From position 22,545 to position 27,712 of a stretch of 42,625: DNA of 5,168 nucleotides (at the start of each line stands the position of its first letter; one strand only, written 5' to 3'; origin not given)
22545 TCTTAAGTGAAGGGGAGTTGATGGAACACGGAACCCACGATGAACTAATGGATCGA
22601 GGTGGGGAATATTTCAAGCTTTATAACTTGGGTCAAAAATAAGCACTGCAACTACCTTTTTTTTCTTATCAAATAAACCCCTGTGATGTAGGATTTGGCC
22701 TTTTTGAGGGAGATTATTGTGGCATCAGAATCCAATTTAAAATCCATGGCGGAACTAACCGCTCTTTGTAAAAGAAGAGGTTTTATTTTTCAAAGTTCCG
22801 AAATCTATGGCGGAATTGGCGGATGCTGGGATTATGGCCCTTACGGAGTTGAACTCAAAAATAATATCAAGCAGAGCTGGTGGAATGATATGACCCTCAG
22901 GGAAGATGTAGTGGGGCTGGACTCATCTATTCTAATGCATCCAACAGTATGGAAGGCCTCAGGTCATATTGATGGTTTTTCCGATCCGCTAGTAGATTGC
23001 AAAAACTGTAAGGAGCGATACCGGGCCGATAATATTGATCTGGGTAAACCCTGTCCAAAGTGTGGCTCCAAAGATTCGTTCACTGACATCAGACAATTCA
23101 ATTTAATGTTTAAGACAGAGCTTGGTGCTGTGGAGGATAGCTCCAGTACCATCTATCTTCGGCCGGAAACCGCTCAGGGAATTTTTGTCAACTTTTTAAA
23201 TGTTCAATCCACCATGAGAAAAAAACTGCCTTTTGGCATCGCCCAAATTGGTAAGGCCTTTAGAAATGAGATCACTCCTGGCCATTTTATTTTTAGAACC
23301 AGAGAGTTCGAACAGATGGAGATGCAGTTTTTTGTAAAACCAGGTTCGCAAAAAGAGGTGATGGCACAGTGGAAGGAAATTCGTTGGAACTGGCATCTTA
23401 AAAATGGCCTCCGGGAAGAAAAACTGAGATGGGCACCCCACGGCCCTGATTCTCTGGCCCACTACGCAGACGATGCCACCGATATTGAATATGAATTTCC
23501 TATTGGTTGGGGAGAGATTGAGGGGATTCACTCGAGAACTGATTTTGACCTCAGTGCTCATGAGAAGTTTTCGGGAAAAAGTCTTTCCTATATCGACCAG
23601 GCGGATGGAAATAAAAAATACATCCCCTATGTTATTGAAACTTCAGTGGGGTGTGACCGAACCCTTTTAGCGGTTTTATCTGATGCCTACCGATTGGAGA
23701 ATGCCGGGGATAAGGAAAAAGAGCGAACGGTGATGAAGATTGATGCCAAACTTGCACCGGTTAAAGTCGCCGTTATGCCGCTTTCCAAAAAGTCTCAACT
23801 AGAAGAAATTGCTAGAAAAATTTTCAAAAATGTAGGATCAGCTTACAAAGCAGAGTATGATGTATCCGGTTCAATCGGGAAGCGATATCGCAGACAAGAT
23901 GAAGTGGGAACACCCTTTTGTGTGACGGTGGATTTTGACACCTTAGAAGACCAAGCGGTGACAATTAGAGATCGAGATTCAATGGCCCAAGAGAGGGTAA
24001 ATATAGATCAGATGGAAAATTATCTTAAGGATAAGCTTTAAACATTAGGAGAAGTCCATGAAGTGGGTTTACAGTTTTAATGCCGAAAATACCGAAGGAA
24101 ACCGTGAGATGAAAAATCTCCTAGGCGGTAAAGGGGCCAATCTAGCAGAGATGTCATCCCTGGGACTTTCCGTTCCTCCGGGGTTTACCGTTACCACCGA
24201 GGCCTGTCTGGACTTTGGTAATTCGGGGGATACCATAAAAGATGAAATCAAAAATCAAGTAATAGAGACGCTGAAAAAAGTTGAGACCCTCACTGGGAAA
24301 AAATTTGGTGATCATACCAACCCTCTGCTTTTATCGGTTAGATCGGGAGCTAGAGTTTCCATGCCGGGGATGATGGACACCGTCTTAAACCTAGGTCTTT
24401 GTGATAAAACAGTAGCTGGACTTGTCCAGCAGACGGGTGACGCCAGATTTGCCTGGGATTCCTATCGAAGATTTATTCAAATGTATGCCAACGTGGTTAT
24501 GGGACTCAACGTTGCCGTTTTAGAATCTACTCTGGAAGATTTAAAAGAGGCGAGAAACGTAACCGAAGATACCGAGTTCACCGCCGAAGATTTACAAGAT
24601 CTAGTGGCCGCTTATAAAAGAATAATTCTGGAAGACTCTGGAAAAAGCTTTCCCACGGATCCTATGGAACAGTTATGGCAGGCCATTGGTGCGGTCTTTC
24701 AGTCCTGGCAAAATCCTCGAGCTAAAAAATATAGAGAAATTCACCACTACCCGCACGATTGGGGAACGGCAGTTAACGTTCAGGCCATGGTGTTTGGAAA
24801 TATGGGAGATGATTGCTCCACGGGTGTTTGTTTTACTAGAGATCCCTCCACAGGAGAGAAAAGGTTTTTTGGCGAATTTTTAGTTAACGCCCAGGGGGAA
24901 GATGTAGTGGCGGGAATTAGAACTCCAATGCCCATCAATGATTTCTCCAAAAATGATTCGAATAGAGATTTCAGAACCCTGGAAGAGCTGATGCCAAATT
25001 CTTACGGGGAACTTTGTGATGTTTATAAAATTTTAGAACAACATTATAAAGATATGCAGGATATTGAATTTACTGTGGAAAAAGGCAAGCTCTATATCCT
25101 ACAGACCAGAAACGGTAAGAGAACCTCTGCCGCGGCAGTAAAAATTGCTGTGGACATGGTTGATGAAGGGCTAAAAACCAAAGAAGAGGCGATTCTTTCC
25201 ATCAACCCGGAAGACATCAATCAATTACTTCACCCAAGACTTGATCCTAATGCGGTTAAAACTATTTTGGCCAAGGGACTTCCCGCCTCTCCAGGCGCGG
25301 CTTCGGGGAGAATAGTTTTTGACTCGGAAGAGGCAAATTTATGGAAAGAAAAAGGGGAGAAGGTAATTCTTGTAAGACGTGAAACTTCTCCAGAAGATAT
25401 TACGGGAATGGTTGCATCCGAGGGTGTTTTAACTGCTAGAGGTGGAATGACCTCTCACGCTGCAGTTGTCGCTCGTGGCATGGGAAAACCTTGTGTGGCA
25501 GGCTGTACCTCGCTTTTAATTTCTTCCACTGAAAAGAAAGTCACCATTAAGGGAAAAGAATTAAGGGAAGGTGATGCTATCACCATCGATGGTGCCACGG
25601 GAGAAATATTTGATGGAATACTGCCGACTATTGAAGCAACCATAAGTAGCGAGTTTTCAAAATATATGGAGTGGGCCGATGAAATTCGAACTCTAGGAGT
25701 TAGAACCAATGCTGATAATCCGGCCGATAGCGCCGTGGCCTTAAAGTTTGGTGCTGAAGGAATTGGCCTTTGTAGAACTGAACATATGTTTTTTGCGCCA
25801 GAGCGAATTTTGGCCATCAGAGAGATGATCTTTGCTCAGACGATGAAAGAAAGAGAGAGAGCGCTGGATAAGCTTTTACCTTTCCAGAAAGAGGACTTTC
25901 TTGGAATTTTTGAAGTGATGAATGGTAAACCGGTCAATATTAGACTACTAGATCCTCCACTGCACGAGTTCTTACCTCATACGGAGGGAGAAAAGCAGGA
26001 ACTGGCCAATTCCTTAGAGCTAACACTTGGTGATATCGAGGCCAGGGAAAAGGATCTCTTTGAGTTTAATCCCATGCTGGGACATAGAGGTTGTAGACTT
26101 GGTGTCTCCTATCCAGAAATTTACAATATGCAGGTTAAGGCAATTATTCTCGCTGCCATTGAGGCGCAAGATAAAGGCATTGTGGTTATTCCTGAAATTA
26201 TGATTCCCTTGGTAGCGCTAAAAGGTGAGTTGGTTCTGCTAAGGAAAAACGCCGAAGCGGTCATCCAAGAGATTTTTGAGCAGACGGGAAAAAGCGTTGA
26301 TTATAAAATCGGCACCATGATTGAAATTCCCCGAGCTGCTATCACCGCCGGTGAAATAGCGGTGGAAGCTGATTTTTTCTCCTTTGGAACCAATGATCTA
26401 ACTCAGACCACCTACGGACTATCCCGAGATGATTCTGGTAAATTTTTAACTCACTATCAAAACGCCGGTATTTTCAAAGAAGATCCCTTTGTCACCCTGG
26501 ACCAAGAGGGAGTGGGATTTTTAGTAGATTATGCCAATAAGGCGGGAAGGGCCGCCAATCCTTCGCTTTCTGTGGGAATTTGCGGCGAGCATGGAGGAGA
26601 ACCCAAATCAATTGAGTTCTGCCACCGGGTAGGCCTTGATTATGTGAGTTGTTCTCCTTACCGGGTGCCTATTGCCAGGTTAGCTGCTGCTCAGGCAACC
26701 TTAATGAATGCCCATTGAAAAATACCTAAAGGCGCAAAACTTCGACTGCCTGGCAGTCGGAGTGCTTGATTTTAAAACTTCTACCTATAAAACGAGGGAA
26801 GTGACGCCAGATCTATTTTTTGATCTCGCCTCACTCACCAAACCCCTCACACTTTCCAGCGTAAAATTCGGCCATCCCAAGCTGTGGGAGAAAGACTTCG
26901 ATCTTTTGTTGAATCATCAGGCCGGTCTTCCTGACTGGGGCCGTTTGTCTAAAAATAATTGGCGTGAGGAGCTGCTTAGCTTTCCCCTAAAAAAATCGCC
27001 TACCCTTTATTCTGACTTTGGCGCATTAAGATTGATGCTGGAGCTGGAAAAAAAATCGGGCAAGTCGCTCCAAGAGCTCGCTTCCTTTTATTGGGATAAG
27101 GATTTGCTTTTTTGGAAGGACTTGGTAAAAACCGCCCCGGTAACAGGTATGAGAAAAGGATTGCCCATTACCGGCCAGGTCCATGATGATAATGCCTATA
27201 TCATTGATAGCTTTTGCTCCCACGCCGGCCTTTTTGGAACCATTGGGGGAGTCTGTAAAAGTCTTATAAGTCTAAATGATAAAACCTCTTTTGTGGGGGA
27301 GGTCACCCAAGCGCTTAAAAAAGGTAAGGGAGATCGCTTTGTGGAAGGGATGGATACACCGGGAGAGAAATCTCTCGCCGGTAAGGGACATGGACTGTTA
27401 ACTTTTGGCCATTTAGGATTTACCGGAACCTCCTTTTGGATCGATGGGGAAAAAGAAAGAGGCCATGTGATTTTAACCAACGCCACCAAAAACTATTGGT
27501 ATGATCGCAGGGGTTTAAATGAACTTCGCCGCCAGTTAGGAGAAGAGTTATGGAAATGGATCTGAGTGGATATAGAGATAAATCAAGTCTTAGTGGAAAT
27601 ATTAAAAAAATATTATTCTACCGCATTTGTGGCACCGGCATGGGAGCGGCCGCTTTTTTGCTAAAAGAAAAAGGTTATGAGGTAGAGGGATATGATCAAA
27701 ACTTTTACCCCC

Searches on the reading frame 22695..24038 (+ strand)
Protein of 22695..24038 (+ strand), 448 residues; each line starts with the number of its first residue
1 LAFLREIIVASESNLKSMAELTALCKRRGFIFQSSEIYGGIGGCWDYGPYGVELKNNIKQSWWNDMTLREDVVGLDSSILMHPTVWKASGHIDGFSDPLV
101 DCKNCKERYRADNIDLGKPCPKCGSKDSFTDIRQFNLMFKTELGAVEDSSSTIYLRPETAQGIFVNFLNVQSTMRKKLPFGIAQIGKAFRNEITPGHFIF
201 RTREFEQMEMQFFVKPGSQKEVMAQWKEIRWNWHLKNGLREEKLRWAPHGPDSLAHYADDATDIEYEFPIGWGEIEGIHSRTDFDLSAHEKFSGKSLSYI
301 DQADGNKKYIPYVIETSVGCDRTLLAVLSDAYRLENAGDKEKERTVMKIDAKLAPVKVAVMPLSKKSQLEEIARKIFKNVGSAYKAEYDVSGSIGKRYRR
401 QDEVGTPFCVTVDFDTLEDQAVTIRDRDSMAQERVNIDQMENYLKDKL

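Call 53: search_protein_families(library=ncbifam, proteins=[window:22695-24038:+], max_evalue=0.00001)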
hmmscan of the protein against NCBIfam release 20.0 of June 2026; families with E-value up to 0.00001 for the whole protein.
window:22695-24038:+ (448 aa): 10 families
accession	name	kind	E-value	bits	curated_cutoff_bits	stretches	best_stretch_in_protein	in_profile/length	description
NF003211.1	PRK04173.1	equivalog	1.3e-196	653.9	312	2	119-444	129-454/454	glycine--tRNA ligase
TIGR00389.1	glyS_dimeric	equivalog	3.4e-154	514.5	243.3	3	18-228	3-233/565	glycine--tRNA ligase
NF011484.0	PRK14894.1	equivalog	4.1e-143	477.4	1050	2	17-334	5-335/539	glycine--tRNA ligase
NF006625.0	PRK09194.1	equivalog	3.7e-12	46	558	0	344-444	456-558/559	proline--tRNA ligase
NF008979.1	PRK12325.1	exception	2.7e-11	43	550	1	349-444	338-436/437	proline--tRNA ligase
TIGR00418.1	thrS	equivalog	4.7e-11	42.3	383.65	0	285-446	419-563/565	threonine--tRNA ligase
TIGR00408.1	proS_fam_I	equivalog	3.7e-10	39.3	437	0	351-446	278-379/475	proline--tRNA ligase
NF003068.0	PRK03991.1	equivalog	6.6e-09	34.7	484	1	284-446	437-590/613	threonine--tRNA ligase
TIGR00442.1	hisS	equivalog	9e-08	31.5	286.75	0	354-436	323-405/406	histidine--tRNA ligase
TIGR00409.1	proS_fam_II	equivalog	1e-07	31.3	306.7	0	175-205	125-155/568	proline--tRNA ligase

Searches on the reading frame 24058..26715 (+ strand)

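Call 53: search_protein_families(library=ncbifam, proteins=[window:24058-26715:+], max_evalue=0.00001)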
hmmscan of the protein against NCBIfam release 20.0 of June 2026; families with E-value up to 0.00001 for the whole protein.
window:24058-26715:+ (886 aa): 22 families
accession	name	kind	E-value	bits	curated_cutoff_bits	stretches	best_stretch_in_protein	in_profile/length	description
TIGR01828.1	pyru_phos_dikin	equivalog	0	1381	843.45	1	1-882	1-865/865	pyruvate, phosphate dikinase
NF004531.0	PRK05878.1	equivalog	8.3e-154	513.1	456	1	15-556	19-495/534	pyruvate, phosphate dikinase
NF005057.0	PRK06464.1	equivalog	5.8e-74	249.5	598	2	314-875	294-783/798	phosphoenolpyruvate synthase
TIGR01418.1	PEP_synth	equivalog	3.1e-65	221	739.75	2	317-871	291-773/784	pyruvate, water dikinase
TIGR01417.1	PTS_I_fam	equivalog_domain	1.6e-36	125.9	341.7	2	669-884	349-543/565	phosphoenolpyruvate--protein phosphotransferase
NF008382.0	PRK11177.1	equivalog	3.3e-26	92.1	824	1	669-871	350-531/575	phosphoenolpyruvate-protein phosphotransferase PtsI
NF004878.0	PRK06241.1-3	subfamily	8.7e-25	86.9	945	2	20-86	17-81/891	phosphoenolpyruvate synthase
NF004880.0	PRK06241.2-1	equivalog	2.9e-23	81.7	972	2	152-352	91-279/837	phosphoenolpyruvate synthase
NF008283.0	PRK11061.1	equivalog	5.1e-23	81.2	583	1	669-793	515-634/748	phosphoenolpyruvate--protein phosphotransferase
NF004881.0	PRK06241.2-2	equivalog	9.1e-21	73.8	883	1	405-517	789-887/898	phosphoenolpyruvate synthase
NF052632.1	undecylprod_RedH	equivalog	7.6e-19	67.2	1350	0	15-54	10-49/880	undecylprodigiosin ligase RedH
NF004877.0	PRK06241.1-2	subfamily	1.3e-18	66.8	866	1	405-485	767-845/869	phosphoenolpyruvate synthase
NF052631.1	prodigiosin_PigC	equivalog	5e-18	64.4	1300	0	402-517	776-879/883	prodigiosin ligase PigC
NF041857.1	RIF_Ptrans_rph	equivalog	3.2e-17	62.2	999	1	406-485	764-841/864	rifamycin-inactivating phosphotransferase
NF004879.0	PRK06241.1-4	equivalog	4.3e-14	51.6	976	0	406-485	768-845/868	phosphoenolpyruvate synthase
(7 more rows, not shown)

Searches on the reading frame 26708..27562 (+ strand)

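Call 53: search_protein_families(library=ncbifam, proteins=[window:26708-27562:+], max_evalue=0.00001)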
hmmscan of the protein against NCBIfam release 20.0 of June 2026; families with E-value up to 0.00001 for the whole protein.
window:26708-27562:+ (285 aa): 0 families

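Call 73: search_protein_families(library=pfam, proteins=[window:26708-27562:+], max_evalue=0.01)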
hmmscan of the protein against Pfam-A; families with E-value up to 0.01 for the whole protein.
window:26708-27562:+ (285 aa): 1 family
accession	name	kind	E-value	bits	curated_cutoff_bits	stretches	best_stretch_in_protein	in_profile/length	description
PF00144.29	Beta-lactamase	-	4.8e-12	46.1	27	1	67-267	99-318/329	Beta-lactamase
